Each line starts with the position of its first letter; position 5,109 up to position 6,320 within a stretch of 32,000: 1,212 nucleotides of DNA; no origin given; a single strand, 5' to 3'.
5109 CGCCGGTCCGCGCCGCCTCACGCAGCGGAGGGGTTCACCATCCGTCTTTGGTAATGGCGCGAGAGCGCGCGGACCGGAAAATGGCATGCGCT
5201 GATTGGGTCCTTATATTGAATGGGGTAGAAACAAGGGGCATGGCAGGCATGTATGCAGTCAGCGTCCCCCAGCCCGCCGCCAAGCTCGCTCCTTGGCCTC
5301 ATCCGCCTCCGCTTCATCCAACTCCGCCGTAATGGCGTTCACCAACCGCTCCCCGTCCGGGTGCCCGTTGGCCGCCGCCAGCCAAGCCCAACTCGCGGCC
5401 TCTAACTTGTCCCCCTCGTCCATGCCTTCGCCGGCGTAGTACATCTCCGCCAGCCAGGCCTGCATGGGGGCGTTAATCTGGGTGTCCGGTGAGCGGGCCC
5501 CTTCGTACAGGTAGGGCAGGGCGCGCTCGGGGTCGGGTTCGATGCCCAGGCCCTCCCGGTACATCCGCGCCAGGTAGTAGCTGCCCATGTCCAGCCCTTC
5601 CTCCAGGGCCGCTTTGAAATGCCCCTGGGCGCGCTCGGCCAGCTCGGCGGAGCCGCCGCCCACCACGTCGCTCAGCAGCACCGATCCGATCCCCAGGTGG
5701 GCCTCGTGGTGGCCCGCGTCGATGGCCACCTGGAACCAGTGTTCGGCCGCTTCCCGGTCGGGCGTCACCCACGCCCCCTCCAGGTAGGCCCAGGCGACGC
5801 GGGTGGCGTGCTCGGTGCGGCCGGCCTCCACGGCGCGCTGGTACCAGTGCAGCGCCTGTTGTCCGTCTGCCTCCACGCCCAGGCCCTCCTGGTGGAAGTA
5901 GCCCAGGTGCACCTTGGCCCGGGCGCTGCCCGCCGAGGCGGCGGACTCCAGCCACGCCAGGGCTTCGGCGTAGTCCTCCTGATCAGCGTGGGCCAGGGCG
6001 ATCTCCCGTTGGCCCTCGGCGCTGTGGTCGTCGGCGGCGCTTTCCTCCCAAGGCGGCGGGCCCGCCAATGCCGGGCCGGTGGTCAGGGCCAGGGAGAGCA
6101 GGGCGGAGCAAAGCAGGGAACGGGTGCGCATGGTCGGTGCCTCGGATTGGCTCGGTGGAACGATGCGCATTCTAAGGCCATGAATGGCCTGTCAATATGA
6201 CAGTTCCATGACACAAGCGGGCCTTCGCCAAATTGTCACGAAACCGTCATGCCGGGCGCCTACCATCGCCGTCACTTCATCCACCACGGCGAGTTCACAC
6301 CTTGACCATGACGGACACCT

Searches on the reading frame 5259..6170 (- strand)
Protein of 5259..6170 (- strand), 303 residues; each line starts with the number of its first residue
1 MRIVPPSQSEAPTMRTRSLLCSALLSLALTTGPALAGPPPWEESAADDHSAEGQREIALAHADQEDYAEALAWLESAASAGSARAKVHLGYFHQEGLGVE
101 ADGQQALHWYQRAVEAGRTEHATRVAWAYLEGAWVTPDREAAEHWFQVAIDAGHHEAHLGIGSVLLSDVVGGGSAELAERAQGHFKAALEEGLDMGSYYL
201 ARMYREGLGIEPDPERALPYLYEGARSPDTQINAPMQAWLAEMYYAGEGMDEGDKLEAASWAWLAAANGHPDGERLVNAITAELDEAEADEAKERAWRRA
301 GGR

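Call 21: search_protein_families(library=pfam, proteins=[window:5259-6170:-], max_evalue=0.001)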
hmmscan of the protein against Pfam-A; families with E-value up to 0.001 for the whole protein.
window:5259-6170:- (303 aa): 1 family
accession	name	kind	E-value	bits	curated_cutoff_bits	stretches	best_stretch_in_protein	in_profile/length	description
PF08238.18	Sel1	-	9e-25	86.6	30.7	2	85-117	3-35/36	Sel1 repeat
